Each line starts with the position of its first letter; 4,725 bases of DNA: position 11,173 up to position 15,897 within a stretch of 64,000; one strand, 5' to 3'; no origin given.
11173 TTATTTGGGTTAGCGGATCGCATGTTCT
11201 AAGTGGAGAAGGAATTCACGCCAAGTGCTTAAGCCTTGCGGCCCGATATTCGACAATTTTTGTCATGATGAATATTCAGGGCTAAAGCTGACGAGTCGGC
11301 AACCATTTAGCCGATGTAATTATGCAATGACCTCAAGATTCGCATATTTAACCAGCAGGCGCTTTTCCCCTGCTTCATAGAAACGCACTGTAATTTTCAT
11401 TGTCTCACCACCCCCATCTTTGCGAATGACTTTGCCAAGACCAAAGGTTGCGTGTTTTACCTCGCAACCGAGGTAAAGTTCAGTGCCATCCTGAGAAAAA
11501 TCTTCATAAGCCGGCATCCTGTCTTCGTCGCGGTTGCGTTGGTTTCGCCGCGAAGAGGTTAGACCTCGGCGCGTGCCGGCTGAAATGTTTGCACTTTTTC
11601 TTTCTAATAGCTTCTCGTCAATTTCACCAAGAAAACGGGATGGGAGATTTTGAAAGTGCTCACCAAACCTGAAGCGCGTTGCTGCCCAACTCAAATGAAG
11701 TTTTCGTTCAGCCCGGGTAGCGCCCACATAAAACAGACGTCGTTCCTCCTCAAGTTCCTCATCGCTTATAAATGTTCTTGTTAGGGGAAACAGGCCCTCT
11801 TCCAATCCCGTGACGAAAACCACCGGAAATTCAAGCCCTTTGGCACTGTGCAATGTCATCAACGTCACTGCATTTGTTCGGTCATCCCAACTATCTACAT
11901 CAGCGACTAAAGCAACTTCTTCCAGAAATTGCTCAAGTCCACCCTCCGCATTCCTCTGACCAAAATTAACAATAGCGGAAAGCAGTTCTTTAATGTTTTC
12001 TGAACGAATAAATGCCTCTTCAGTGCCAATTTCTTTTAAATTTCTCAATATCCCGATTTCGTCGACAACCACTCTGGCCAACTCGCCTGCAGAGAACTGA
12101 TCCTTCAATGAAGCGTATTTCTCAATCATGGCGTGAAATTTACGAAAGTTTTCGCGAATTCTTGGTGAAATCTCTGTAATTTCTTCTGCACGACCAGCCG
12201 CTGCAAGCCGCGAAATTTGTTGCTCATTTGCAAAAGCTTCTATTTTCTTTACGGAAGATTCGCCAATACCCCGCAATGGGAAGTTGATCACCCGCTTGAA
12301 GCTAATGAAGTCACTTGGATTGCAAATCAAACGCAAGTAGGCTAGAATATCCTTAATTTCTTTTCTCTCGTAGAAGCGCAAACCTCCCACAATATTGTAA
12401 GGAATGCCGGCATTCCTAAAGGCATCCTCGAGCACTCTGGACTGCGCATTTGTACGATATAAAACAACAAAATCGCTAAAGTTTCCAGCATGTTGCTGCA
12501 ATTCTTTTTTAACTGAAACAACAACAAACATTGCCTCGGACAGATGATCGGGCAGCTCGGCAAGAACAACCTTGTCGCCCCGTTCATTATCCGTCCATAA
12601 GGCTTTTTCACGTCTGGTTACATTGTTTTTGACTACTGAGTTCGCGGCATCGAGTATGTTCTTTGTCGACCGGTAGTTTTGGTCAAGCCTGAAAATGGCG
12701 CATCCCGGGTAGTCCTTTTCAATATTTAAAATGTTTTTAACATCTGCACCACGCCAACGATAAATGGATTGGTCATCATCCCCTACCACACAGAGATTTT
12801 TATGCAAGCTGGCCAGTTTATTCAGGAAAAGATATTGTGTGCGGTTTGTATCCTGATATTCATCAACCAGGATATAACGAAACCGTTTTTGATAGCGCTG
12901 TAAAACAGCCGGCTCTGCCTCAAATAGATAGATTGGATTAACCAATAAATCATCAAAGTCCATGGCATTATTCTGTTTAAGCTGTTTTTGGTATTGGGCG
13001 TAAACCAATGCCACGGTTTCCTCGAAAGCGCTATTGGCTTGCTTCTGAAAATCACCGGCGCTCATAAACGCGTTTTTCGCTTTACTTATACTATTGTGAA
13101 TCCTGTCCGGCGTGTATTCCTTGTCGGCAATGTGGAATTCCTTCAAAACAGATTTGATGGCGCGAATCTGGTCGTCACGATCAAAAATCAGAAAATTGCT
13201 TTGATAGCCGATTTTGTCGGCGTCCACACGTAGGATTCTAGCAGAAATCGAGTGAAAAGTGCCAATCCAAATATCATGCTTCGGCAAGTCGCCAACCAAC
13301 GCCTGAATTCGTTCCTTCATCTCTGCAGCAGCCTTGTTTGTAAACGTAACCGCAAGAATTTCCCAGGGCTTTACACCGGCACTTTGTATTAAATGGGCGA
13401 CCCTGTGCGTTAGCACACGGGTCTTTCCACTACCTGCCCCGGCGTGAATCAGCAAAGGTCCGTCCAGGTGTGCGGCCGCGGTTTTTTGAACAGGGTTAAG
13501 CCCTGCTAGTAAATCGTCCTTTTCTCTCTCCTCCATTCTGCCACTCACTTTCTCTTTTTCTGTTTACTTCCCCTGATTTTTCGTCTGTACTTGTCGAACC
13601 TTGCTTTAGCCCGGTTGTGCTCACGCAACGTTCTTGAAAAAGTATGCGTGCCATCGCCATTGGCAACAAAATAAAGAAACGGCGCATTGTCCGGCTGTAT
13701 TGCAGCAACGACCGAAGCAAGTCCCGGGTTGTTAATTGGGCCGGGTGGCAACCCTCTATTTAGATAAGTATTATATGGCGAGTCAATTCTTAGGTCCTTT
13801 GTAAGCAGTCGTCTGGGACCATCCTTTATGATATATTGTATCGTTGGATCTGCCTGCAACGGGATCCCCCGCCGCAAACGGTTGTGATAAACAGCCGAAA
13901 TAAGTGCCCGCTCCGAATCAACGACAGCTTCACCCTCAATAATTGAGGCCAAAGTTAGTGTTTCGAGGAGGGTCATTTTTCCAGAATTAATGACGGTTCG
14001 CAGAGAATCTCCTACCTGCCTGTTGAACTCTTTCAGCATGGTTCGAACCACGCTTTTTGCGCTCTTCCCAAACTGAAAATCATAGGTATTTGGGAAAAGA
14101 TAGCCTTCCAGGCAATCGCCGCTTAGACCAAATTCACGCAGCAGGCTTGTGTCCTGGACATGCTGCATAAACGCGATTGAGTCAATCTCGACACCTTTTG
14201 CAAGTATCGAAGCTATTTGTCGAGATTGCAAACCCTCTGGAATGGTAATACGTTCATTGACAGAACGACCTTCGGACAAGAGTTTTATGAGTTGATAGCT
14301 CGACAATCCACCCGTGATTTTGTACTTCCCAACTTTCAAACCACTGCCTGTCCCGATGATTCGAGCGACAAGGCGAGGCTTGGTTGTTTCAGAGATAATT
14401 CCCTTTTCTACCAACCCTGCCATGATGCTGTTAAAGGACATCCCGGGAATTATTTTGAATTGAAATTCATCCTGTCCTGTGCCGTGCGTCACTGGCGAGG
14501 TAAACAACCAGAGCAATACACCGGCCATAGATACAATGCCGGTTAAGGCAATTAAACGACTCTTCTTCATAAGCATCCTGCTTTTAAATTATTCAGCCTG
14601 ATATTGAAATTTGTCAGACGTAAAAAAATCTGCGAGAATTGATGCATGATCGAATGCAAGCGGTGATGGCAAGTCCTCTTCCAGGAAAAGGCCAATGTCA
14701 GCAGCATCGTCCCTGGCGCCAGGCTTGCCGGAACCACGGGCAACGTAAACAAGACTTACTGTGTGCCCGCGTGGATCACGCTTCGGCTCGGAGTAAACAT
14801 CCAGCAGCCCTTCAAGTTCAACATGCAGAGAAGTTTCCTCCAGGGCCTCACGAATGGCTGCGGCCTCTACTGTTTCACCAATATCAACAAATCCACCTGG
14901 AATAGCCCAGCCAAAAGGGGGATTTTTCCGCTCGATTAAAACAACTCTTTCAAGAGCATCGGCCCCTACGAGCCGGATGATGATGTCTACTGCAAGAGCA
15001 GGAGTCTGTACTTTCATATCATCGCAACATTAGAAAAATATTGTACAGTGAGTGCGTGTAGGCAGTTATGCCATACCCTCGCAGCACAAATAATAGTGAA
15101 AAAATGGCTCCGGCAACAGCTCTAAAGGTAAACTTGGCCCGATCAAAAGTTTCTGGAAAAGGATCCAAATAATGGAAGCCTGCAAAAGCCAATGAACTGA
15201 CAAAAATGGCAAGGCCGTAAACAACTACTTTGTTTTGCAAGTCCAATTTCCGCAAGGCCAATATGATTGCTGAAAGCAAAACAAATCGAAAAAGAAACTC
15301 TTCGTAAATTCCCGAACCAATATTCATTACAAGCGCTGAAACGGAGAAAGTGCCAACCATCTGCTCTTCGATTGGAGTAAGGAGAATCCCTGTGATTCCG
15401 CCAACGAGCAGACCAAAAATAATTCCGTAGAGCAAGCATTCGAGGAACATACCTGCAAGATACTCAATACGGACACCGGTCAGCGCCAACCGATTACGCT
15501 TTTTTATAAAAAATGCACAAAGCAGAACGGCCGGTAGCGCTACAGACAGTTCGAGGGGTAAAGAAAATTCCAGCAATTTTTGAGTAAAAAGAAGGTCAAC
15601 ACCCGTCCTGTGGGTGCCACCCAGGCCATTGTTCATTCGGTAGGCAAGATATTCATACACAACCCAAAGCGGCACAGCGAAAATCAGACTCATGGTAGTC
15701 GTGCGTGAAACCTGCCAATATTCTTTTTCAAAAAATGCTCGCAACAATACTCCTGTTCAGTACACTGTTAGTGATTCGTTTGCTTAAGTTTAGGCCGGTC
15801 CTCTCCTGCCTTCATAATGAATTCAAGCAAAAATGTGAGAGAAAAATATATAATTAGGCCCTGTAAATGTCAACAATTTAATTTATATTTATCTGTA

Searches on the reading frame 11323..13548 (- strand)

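Call 40: search_protein_families(library=pfam, proteins=[window:11323-13548:-], max_evalue=0.0001)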
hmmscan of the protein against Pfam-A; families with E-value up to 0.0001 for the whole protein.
window:11323-13548:- (742 aa): 7 families
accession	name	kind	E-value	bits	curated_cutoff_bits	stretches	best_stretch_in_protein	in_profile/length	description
PF00580.27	UvrD-helicase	-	3.7e-96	322.4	23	1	17-281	1-271/271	UvrD/REP helicase N-terminal domain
PF13361.12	UvrD_C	-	4.7e-77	260.2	25.6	1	287-622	2-348/350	UvrD-like helicase C-terminal domain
PF13245.12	AAA_19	-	5.7e-24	85.2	25.1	1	26-264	8-132/134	AAA domain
PF13538.12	UvrD_C_2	-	2e-10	40.8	27.4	1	561-619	2-51/52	UvrD-like helicase C-terminal domain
PF01443.25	Viral_helicase1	-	4e-08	33.8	21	0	218-297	57-138/228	Viral superfamily 1 RNA helicase core domain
PF21196.3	PcrA_UvrD_tudor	-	5.2e-08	33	23.9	1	694-736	2-44/48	PcrA/UvrD tudor domain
PF13604.12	AAA_30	-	9.4e-07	29.2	27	0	17-82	2-67/191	AAA domain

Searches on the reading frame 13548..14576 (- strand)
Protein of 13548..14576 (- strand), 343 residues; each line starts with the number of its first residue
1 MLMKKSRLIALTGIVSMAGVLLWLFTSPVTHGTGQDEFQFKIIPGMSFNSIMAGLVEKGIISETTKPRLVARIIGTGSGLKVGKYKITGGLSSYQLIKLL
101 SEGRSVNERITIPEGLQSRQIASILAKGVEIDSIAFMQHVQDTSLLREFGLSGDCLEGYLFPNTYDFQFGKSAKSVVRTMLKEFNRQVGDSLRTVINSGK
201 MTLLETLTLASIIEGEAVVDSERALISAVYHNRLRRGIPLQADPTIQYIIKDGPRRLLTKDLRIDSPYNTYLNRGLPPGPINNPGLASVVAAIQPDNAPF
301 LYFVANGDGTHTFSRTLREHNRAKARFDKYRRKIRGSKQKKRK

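Call 40: search_protein_families(library=pfam, proteins=[window:13548-14576:-], max_evalue=0.0001)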
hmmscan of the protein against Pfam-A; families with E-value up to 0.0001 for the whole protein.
window:13548-14576:- (343 aa): 1 family
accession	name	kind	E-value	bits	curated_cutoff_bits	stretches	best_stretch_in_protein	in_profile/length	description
PF02618.21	YceG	-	2.8e-82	276.7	32.4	1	40-325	1-274/275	YceG-like family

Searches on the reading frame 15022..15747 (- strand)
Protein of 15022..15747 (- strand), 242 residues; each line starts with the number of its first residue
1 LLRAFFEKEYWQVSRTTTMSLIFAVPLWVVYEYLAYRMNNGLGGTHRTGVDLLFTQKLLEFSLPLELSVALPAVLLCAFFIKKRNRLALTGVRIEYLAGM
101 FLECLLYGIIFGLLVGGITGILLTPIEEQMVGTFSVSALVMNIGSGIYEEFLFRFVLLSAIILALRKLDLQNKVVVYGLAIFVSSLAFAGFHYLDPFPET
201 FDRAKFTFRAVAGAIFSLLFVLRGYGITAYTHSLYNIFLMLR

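Call 40: search_protein_families(library=pfam, proteins=[window:15022-15747:-], max_evalue=0.0001)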
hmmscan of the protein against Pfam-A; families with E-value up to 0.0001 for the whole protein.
window:15022-15747:- (242 aa): 1 family
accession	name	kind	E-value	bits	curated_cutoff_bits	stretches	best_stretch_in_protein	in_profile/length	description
PF02517.21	Rce1-like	-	4.9e-09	36.8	22.4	1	136-238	6-93/93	Type II CAAX prenyl endopeptidase Rce1-like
